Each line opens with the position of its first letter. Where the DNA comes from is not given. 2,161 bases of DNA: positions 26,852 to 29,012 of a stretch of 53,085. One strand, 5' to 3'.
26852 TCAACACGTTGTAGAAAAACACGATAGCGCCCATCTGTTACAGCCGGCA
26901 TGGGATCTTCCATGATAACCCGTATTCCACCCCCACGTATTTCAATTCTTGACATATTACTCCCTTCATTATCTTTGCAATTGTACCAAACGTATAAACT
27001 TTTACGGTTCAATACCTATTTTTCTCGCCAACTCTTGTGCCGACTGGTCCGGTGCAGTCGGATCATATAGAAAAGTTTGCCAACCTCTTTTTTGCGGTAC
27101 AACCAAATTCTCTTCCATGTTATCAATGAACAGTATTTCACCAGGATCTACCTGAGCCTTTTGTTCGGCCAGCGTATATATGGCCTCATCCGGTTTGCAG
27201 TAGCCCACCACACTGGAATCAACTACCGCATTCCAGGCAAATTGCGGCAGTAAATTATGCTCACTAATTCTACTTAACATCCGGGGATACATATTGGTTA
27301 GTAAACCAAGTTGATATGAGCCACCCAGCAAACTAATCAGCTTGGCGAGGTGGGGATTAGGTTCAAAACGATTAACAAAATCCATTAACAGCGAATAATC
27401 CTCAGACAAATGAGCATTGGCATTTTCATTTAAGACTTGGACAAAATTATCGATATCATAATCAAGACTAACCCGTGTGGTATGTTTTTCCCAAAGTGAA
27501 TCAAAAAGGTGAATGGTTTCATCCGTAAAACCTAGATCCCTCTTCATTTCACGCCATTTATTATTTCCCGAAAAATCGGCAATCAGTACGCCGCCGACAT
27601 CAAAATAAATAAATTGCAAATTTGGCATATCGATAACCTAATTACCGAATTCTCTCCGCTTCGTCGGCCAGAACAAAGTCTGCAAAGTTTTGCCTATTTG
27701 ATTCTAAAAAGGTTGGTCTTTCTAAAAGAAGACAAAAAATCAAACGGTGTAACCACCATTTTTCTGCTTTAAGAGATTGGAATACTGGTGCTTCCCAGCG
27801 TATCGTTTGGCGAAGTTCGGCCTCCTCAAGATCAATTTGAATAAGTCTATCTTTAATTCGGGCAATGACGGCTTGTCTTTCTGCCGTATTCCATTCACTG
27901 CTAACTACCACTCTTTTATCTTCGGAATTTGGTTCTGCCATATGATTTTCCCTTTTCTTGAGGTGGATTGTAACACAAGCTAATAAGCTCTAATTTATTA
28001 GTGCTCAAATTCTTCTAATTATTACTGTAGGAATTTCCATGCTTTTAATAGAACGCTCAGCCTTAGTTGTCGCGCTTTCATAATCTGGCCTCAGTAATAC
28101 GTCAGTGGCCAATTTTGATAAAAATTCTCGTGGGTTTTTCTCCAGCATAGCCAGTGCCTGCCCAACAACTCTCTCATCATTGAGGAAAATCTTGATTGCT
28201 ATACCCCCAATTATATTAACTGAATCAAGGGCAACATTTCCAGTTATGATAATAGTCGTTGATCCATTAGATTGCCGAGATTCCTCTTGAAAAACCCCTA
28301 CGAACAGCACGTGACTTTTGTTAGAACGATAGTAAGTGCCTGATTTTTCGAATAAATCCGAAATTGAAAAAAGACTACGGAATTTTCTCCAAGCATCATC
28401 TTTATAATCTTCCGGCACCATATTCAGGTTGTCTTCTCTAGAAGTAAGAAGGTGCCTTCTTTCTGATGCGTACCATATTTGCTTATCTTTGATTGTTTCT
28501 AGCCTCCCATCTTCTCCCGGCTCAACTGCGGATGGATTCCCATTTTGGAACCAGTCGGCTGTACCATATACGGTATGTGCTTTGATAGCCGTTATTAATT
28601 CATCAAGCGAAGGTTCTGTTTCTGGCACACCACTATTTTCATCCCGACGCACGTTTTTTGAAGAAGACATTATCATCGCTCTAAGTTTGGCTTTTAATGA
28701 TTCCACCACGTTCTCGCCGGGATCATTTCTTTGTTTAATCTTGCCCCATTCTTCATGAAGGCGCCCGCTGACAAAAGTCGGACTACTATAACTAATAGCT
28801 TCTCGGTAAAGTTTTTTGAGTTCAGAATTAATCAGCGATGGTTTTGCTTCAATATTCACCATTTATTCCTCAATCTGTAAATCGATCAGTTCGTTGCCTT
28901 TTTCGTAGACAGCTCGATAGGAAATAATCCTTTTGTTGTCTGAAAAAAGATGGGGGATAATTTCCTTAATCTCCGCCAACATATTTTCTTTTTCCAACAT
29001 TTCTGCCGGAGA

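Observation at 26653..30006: NrtR-like regulator heading a Nudix / unknown / unknown / HAD / unknown operon with no NAD biosynthesis genes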

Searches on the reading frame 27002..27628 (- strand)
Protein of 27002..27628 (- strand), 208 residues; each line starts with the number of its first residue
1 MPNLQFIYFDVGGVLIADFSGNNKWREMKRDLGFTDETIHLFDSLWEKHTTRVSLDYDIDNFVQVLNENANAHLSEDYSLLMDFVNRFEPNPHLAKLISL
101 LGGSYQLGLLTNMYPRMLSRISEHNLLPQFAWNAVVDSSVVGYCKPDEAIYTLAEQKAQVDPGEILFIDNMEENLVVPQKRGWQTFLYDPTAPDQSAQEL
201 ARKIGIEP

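Call 3: search_protein_families(library=pfam, proteins=[window:27002-27628:-], max_evalue=0.01)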
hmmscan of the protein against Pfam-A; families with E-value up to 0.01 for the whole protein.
window:27002-27628:- (208 aa): 2 families
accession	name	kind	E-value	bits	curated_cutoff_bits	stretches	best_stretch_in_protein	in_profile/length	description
PF00702.32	Hydrolase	-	7.6e-09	36.7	26.4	1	9-169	6-178/191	haloacid dehalogenase-like hydrolase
PF00531.28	Death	-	0.0044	17.6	22.6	0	22-43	15-36/86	Death domain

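Call 4: search_protein_families(library=ncbifam, proteins=[window:27002-27628:-], max_evalue=0.01)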
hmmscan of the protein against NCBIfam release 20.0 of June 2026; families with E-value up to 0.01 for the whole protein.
window:27002-27628:- (208 aa): 10 families
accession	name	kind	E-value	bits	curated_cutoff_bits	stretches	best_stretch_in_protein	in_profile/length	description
TIGR02247.1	HAD-1A3-hyp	subfamily_domain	7.8e-19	68.2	125.4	1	7-189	5-196/211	epoxide hydrolase N-terminal domain-like phosphatase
TIGR01428.1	HAD_type_II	equivalog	8.3e-09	35.7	125.4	1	60-168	54-170/197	haloacid dehalogenase type II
TIGR02252.1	DREG-2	subfamily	3.5e-08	33.4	155.2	1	106-187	123-203/203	HAD hydrolase, REG-2-like, family IA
TIGR01509.1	HAD-SF-IA-v3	subfamily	1.7e-06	28.3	29.4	1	129-187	93-153/154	HAD-IA family hydrolase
TIGR01993.1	Pyr-5-nucltdase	equivalog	3.8e-06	26.8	142.9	1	86-187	81-182/183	pyrimidine 5'-nucleotidase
NF006976.0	PRK09449.1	equivalog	4.9e-06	26.2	183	1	80-189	86-196/225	pyrimidine 5'-nucleotidase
TIGR02254.1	YjjG_YfnB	equivalog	8.1e-06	25.5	159.9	1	62-193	71-201/223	YjjG family noncanonical pyrimidine nucleotidase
TIGR02253.1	CTE7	subfamily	1.1e-05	25.3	169.75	1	64-182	68-188/221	TIGR02253 family HAD-type hydrolase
NF011564.0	PRK14988.1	equivalog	0.00035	20.3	189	1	107-198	112-201/225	GMP/IMP nucleotidase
TIGR01493.1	HAD-SF-IA-v2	subfamily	0.00097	19.4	39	1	9-168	4-148/161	HAD-IA family hydrolase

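Call 6: search_protein_families(library=padloc, proteins=[window:27002-27628:-], max_evalue=0.01)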
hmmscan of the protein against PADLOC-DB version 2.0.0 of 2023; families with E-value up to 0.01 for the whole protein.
window:27002-27628:- (208 aa): 0 families

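Call 7: search_protein_families(library=phrogs, proteins=[window:27002-27628:-], max_evalue=0.01)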
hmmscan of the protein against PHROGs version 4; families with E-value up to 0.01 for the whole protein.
window:27002-27628:- (208 aa): 1 family
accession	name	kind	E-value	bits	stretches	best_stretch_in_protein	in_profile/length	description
phrog_8468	-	other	1.2e-08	36.1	1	7-196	10-200/221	HAD-superfamily hydrolase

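Call 39: find_related_loci(query=window:27002-27628:-, collection=metagenome_contigs, flank=6000)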
Query window:27002-27628:- (208 aa) in metagenome_contigs; peptide patterns used: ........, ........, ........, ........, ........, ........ (x = any residue, [..] = any of these).
74 stretches matched a pattern; 1 encode a relative of the query (tblastn E <= 1e-3); 1 distinct loci.
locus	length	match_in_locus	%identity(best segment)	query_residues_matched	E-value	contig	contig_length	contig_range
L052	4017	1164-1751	43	4-199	4e-56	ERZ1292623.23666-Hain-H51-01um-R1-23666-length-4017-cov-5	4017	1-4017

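Call 53: search_solved_structures(query=window:27002-27628:-, max_evalue=0.001, show_alignments=1)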
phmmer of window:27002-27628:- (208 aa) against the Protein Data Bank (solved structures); distinct sequences matched with E-value up to 0.001: 2.
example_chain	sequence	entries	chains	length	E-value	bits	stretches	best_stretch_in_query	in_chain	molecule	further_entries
3cnh_A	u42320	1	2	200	3.3e-05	27.1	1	5-182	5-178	Hydrolase family protein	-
2i6x_A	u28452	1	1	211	0.00091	22.4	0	75-189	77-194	Hydrolase, haloacid dehalogenase-like family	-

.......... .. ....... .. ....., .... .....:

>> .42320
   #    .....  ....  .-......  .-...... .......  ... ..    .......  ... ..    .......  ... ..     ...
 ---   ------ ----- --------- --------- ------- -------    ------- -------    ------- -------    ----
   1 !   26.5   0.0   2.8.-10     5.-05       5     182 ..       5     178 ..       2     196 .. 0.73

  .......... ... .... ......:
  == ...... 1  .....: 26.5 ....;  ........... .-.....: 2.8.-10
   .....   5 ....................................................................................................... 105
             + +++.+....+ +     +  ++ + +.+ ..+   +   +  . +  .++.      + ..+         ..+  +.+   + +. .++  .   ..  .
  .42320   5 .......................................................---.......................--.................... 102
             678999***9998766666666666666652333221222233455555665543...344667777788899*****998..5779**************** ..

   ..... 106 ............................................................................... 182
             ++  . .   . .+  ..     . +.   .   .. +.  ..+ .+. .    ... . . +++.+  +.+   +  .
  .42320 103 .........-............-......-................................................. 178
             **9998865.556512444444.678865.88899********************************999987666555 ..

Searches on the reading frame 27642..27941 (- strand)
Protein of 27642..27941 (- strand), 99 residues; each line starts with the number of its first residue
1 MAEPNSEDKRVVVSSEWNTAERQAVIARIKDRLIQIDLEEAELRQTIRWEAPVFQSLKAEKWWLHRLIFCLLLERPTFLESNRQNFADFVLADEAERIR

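Call 3: search_protein_families(library=pfam, proteins=[window:27642-27941:-], max_evalue=0.01)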
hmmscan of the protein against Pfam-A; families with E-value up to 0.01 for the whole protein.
window:27642-27941:- (99 aa): 0 families

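Call 4: search_protein_families(library=ncbifam, proteins=[window:27642-27941:-], max_evalue=0.01)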
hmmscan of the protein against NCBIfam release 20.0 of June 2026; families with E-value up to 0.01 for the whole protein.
window:27642-27941:- (99 aa): 0 families

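Call 6: search_protein_families(library=padloc, proteins=[window:27642-27941:-], max_evalue=0.01)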
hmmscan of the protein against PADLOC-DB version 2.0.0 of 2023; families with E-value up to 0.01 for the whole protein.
window:27642-27941:- (99 aa): 0 families

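Call 7: search_protein_families(library=phrogs, proteins=[window:27642-27941:-], max_evalue=0.01)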
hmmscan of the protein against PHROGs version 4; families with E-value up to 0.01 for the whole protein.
window:27642-27941:- (99 aa): 0 families

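Call 83: search_solved_structures(query=window:27642-27941:-, max_evalue=1)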
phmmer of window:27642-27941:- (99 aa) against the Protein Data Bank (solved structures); distinct sequences matched with E-value up to 1: 0.

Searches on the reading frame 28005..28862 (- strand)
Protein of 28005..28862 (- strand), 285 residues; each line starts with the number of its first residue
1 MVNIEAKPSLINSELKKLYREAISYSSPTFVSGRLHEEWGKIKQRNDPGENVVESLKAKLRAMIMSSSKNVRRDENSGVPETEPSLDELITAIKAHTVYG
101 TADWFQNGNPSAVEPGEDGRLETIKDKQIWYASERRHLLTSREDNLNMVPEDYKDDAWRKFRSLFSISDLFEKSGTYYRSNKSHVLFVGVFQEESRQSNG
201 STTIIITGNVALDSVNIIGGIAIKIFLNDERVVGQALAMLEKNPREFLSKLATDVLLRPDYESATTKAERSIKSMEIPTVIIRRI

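Call 3: search_protein_families(library=pfam, proteins=[window:28005-28862:-], max_evalue=0.01)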
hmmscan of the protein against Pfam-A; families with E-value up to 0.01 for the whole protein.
window:28005-28862:- (285 aa): 0 families

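Call 4: search_protein_families(library=ncbifam, proteins=[window:28005-28862:-], max_evalue=0.01)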
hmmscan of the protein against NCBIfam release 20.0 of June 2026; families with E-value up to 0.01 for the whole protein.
window:28005-28862:- (285 aa): 0 families

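Call 6: search_protein_families(library=padloc, proteins=[window:28005-28862:-], max_evalue=0.01)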
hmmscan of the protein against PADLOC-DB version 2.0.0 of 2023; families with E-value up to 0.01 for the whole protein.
window:28005-28862:- (285 aa): 0 families

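Call 7: search_protein_families(library=phrogs, proteins=[window:28005-28862:-], max_evalue=0.01)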
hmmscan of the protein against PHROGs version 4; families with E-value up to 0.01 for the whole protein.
window:28005-28862:- (285 aa): 0 families

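Call 8: find_homologous_proteins(query=window:28005-28862:-, max_evalue=0.001)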
Query window:28005-28862:- (285 aa): 1 proteins with E <= 0.001 among 1164 candidates.
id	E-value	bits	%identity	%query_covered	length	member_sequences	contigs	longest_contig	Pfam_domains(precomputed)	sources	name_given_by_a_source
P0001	1.4e-182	623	100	100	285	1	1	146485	-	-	-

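Call 12: find_encoding_contigs(protein=P0001, flank=10000, max_places=6)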
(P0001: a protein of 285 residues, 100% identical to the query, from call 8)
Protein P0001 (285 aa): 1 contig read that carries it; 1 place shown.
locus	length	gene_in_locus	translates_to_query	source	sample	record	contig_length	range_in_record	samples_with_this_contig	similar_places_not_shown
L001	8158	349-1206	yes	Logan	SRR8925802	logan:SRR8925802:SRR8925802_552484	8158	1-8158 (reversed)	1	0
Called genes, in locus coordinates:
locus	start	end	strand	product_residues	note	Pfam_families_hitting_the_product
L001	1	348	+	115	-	?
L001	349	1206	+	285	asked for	-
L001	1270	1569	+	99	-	-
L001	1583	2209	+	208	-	PF00702:Hydrolase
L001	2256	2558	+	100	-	-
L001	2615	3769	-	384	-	PF07690:MFS_1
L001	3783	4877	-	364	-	PF07690:MFS_1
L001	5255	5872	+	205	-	-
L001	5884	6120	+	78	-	-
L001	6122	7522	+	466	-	PF00932:LTD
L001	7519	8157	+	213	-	?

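Call 17: search_protein_representatives(protein=window:28005-28862:-)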
Query: 285 residues. Proteins with E-value up to 0.001 (for the whole library): 3; up to 1e-10: 1; up to 1e-30: 1. The best 3 are listed.
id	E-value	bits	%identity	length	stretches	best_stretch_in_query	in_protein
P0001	4.5e-183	622.7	100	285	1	1-285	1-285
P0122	1.0e-08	51.1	32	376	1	82-274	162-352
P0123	4.8e-06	42.3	27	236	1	77-264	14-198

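Call 18: predict_structure(protein=window:28005-28862:-)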
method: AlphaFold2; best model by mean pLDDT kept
length: 285 residues; sequences in the alignment: 1
mean_pLDDT: 40.3   pTM: 0.31
mean pLDDT of the five models: 40.3, 37.5, 37.3, 35.0, 33.1
residues with pLDDT >= 90: 0; 70-90: 4; 50-70: 59; < 50: 222
segments of 3 or more residues with pLDDT < 50: 1-57, 59-190, 192-201, 207-222, 255-259
pLDDT, mean of each block of 10 residues (from residue 1): 31 42 35 44 46 48 37 33 34 29 30 29 27 23 31 32 26 32 38 45 49 36 56 57 56 50 62 65 53
secondary structure, 60 per line:
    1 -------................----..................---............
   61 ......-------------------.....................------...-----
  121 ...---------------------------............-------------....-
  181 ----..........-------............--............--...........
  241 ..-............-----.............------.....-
elements in order: H8-23 H28-45 H49-66 H86-106 E113-115 E121-123 H151-162 E176-179 E185-194 E202-213 E216-227 H230-242 H244-255 H261-273 E280-284

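Call 29: find_encoding_contigs(protein=P0122, flank=8000, max_places=3)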
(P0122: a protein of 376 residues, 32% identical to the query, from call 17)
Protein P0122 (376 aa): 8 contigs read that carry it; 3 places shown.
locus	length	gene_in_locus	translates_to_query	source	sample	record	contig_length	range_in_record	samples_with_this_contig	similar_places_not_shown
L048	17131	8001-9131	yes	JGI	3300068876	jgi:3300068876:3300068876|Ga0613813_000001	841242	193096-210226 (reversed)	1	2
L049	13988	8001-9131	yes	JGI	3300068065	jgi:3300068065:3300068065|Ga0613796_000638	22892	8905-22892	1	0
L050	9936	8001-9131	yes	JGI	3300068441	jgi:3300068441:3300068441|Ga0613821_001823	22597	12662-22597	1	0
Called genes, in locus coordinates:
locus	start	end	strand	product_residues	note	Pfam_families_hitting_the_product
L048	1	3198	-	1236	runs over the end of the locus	PF04997:RNA_pol_Rpb1_1, PF00623:RNA_pol_Rpb1_2, PF04983:RNA_pol_Rpb1_3, PF05000:RNA_pol_Rpb1_4 (weak), PF04998:RNA_pol_Rpb1_5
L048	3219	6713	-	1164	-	PF04563:RNA_pol_Rpb2_1, PF04561:RNA_pol_Rpb2_2, PF04565:RNA_pol_Rpb2_3, PF10385:RNA_pol_Rpb2_45, PF00562:RNA_pol_Rpb2_6, PF04560:RNA_pol_Rpb2_7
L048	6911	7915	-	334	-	PF02618:YceG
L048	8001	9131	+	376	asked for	-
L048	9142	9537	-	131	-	PF03652:RuvX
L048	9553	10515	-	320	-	PF04203:Sortase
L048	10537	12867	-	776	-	-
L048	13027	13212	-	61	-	-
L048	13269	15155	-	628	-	PF01411:tRNA-synt_2c, PF07973:tRNA_SAD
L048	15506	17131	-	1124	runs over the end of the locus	PF03816:LytR_cpsA_psr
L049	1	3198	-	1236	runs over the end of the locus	PF04997:RNA_pol_Rpb1_1, PF00623:RNA_pol_Rpb1_2, PF04983:RNA_pol_Rpb1_3, PF05000:RNA_pol_Rpb1_4 (weak), PF04998:RNA_pol_Rpb1_5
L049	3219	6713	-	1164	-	PF04563:RNA_pol_Rpb2_1, PF04561:RNA_pol_Rpb2_2, PF04565:RNA_pol_Rpb2_3, PF10385:RNA_pol_Rpb2_45, PF00562:RNA_pol_Rpb2_6, PF04560:RNA_pol_Rpb2_7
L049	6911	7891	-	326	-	PF02618:YceG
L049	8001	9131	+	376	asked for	-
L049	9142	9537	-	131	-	PF03652:RuvX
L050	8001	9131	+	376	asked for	-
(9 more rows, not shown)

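Call 31: find_encoding_contigs(protein=P0123, flank=8000, max_places=3)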
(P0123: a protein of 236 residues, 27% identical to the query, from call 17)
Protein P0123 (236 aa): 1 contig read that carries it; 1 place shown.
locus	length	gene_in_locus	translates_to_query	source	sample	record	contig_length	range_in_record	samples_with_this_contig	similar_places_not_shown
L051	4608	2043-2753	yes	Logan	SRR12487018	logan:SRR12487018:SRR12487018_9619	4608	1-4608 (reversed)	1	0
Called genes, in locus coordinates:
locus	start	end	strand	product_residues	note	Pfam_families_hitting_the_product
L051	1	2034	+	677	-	?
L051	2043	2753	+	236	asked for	-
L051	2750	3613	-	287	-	PF02388:FemAB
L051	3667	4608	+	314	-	?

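Call 40: find_related_loci(query=window:28005-28862:-, collection=viral_contigs, flank=6000)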
Query window:28005-28862:- (285 aa) in viral_contigs; peptide patterns used: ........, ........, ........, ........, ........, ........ (x = any residue, [..] = any of these).
9 stretches matched a pattern, but none encodes a relative of the query by tblastn (E <= 1e-3).

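Call 82: search_solved_structures(query=A2, max_evalue=1)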
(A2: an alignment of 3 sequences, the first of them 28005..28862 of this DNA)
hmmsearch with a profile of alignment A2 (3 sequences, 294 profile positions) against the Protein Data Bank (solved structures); distinct sequences matched with E-value up to 1: 0.
